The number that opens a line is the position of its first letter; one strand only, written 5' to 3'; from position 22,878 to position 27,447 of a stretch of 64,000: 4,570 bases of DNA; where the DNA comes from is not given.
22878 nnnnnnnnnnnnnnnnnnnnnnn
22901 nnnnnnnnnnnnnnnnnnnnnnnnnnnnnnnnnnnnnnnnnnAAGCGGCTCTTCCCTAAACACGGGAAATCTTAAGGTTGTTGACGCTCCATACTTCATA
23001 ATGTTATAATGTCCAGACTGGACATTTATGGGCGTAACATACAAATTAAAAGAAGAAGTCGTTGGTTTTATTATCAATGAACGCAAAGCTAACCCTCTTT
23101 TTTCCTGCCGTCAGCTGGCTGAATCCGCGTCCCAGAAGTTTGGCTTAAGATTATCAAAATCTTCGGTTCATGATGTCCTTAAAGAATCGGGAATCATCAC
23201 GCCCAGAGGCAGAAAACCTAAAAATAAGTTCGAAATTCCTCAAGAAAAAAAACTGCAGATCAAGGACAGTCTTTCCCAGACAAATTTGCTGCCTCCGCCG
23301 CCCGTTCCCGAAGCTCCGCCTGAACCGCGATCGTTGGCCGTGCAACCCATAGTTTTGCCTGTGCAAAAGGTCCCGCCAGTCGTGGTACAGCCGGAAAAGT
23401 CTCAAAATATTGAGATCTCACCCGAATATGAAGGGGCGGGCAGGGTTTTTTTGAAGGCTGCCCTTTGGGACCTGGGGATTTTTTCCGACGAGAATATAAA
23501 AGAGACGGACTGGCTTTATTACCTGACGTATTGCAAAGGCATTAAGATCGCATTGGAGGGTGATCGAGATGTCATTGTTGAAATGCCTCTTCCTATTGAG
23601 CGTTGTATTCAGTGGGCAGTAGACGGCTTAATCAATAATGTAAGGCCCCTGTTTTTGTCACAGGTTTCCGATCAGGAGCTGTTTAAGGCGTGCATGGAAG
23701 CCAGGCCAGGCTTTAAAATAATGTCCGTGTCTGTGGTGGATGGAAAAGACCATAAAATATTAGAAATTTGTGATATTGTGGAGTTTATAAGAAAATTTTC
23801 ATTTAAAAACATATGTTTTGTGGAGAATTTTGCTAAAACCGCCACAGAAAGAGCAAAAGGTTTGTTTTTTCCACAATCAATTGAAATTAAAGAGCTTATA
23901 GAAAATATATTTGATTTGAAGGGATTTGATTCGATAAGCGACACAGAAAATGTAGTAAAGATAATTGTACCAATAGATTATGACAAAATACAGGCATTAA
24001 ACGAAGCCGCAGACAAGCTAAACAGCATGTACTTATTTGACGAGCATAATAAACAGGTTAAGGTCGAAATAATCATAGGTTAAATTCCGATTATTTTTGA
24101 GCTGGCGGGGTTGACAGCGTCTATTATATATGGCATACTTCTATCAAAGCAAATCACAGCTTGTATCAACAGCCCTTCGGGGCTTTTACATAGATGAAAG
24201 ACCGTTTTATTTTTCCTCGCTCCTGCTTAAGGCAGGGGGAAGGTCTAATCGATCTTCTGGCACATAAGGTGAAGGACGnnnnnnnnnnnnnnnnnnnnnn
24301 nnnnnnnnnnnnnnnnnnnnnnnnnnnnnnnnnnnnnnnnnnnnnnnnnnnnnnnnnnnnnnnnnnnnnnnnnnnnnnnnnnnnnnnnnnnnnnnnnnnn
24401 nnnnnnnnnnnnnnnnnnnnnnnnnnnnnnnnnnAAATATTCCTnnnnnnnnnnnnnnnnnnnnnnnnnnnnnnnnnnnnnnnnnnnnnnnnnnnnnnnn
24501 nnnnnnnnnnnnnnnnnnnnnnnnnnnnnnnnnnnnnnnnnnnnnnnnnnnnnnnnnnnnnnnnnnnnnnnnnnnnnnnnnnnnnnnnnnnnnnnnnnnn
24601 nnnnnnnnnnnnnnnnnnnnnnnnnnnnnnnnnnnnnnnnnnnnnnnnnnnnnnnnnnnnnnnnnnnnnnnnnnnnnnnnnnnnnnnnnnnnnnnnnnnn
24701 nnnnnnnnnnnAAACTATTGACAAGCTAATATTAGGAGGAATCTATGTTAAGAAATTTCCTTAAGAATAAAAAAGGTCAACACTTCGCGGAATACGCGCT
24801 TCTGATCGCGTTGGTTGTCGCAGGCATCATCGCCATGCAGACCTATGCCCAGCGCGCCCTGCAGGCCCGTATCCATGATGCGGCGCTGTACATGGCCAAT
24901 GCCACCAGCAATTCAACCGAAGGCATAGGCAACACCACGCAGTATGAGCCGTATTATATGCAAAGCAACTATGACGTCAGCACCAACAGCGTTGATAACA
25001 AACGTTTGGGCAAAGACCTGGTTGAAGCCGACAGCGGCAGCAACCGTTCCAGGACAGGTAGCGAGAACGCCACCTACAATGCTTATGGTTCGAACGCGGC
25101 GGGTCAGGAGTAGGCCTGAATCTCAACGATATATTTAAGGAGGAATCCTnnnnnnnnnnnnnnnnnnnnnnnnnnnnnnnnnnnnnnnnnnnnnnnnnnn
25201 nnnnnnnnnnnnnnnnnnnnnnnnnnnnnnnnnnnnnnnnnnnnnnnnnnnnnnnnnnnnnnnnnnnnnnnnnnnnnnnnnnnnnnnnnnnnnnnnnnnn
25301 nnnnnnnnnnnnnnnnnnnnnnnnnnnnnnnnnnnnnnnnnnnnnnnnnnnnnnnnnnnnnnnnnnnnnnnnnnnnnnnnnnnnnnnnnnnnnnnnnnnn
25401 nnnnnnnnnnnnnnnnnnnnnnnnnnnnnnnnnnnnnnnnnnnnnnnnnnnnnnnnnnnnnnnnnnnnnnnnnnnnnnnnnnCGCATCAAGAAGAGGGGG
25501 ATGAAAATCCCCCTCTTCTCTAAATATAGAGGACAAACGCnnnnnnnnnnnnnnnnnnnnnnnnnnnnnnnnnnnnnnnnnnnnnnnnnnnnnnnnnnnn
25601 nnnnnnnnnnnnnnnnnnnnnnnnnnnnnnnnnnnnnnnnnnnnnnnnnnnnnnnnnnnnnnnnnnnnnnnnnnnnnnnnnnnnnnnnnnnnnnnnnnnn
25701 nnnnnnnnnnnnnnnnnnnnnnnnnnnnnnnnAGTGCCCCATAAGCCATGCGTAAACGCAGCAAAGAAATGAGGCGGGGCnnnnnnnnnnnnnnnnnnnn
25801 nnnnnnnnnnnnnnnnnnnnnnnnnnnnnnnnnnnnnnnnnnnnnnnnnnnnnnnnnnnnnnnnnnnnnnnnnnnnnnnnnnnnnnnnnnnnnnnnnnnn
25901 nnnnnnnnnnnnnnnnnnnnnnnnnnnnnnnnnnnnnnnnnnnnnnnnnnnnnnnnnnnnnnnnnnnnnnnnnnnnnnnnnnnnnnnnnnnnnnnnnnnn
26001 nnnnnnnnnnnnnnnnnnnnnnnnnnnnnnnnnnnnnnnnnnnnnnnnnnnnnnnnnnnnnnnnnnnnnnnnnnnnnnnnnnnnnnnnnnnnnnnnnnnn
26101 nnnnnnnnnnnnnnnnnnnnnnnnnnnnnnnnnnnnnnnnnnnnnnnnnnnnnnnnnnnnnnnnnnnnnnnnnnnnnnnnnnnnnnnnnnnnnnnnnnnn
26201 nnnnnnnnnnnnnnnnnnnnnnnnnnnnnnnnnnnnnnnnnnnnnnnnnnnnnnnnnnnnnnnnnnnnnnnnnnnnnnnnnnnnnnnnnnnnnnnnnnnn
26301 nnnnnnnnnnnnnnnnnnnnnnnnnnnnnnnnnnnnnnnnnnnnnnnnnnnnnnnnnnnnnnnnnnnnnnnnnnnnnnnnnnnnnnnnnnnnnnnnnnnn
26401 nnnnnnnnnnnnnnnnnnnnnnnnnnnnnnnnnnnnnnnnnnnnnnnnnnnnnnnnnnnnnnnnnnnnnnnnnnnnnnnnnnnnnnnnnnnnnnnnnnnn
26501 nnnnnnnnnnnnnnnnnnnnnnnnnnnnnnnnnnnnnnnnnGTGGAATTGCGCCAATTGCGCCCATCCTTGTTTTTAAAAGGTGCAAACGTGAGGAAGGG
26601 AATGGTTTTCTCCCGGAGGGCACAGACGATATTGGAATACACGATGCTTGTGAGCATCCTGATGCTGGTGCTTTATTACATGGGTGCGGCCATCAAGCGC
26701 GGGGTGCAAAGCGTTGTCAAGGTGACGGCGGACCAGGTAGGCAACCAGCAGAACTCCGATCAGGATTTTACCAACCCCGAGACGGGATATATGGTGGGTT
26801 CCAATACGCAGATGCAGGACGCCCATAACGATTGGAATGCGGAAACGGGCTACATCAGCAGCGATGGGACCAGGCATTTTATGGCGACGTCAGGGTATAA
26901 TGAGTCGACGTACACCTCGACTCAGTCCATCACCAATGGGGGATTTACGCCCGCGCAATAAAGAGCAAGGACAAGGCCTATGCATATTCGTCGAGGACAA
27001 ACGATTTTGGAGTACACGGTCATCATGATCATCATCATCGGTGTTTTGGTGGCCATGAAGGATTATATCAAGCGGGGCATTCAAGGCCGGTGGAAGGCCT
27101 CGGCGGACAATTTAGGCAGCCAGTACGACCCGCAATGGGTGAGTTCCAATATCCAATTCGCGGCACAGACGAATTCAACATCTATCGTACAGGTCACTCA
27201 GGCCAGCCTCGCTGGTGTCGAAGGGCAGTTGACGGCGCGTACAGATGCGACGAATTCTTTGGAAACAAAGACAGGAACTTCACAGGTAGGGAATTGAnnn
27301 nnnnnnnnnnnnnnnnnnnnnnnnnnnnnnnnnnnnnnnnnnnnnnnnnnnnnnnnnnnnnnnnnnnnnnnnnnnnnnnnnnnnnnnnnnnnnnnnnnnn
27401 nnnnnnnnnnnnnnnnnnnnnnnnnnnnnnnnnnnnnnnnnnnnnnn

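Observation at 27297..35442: Three very large cysteine-rich proteins embedded in the pilin array, two with TadE-type N-termini and one with a Sec signal and CGSGGT-KCQ-GSAC repeats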

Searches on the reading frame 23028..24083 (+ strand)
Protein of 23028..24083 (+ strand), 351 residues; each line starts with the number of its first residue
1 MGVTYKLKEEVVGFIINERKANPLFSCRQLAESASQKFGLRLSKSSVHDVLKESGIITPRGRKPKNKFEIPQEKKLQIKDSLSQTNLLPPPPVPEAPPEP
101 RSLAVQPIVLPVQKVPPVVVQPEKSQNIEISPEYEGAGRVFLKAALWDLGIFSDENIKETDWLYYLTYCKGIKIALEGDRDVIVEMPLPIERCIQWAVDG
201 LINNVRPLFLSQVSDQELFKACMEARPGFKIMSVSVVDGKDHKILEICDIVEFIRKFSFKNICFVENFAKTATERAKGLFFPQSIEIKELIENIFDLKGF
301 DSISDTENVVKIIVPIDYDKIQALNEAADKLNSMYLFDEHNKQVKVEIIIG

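Call 7: search_protein_families(library=pfam, proteins=[window:23028-24083:+], max_evalue=0.1)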
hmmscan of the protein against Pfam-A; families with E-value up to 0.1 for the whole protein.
window:23028-24083:+ (351 aa): 4 families
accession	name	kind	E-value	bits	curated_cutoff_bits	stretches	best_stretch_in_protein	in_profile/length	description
PF01498.24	HTH_Tnp_Tc3_2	-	0.00029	21.5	31.5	1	15-70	4-55/72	Transposase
PF13565.12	HTH_32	-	0.0027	18.6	33.7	1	6-51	28-73/73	Homeodomain-like domain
PF18777.7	CRM1_repeat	-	0.015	15.4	29.5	1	210-224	13-27/37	Chromosome region maintenance or exportin repeat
PF13592.12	HTH_33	-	0.072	13.1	25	0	26-56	6-36/60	Winged helix-turn helix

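Call 32: search_protein_families(library=ncbifam, proteins=[window:23028-24083:+], max_evalue=0.1)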
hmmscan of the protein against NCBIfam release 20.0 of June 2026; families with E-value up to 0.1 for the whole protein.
window:23028-24083:+ (351 aa): 3 families
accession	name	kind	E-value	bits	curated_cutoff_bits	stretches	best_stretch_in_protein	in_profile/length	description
NF033545.0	transpos_IS630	equivalog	0.0017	17.8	100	1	17-79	67-131/299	IS630 family transposase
NF033577.2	transpos_IS481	equivalog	0.0056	16.2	224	1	6-70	58-121/284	IS481 family transposase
NF033594.2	transpos_ISNCY_2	equivalog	0.09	11.9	250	0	6-66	58-115/368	ISNCY family transposase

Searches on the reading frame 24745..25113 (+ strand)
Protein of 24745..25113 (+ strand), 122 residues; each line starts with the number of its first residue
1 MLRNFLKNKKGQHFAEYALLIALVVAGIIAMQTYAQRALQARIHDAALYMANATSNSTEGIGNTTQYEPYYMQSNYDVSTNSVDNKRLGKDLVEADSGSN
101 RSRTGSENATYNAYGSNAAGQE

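Call 7: search_protein_families(library=pfam, proteins=[window:24745-25113:+], max_evalue=0.1)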
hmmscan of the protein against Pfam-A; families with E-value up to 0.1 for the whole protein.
window:24745-25113:+ (122 aa): 3 families
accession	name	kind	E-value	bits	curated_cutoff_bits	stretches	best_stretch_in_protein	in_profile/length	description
PF04964.19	Flp_Fap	-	0.0072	16.5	32.2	1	5-42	1-38/46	Flp/Fap pilin component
PF14296.11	O-ag_pol_Wzy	-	0.028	13.6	26.6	1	1-90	238-337/468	O-antigen polysaccharide polymerase Wzy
PF19554.4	DUF6077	-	0.047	12.9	27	1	15-59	107-151/354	Family of unknown function (DUF6077)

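Call 32: search_protein_families(library=ncbifam, proteins=[window:24745-25113:+], max_evalue=0.1)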
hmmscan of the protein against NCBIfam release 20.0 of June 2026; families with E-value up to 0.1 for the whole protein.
window:24745-25113:+ (122 aa): 0 families

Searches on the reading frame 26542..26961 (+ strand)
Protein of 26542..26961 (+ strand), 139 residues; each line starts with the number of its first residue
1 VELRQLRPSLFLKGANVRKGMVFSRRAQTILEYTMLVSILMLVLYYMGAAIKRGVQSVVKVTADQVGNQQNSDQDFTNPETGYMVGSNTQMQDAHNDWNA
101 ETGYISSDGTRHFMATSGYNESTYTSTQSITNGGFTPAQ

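Call 6: search_protein_families(library=pfam, proteins=[window:26542-26961:+], max_evalue=0.1)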
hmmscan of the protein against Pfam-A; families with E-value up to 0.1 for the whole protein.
window:26542-26961:+ (139 aa): 1 family
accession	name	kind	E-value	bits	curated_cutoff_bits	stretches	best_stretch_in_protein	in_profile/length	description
PF06837.17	Fijivirus_P9-2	-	0.068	13.3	27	1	28-71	90-133/178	Fijivirus P9-2 protein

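Call 32: search_protein_families(library=ncbifam, proteins=[window:26542-26961:+], max_evalue=0.1)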
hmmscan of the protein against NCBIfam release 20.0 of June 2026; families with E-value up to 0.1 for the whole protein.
window:26542-26961:+ (139 aa): 2 families
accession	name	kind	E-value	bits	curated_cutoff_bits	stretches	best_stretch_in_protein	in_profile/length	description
NF010237.0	PRK13684.1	equivalog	0.0047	16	326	1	33-104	8-84/334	photosynthesis system II assembly factor Ycf48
NF004913.0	PRK06271.1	equivalog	0.018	14.3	211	1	18-52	117-151/220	V-type ATP synthase subunit K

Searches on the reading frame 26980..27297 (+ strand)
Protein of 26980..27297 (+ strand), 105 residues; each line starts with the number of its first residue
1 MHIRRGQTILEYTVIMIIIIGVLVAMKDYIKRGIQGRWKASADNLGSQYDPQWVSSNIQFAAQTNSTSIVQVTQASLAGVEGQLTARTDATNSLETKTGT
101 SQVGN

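Call 6: search_protein_families(library=pfam, proteins=[window:26980-27297:+], max_evalue=0.1)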
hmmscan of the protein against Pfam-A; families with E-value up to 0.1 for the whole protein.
window:26980-27297:+ (105 aa): 1 family
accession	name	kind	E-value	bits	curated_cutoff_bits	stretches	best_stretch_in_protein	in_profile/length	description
PF21724.2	DUF6861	-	0.03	14.2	28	1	15-101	93-179/194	Family of unknown function (DUF6861)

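Call 32: search_protein_families(library=ncbifam, proteins=[window:26980-27297:+], max_evalue=0.1)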
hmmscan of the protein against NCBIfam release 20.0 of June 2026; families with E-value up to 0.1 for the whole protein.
window:26980-27297:+ (105 aa): 1 family
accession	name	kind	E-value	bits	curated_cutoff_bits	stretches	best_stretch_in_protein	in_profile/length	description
TIGR01433.1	CyoA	equivalog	0.022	14.2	266.2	1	9-96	32-110/226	ubiquinol oxidase subunit II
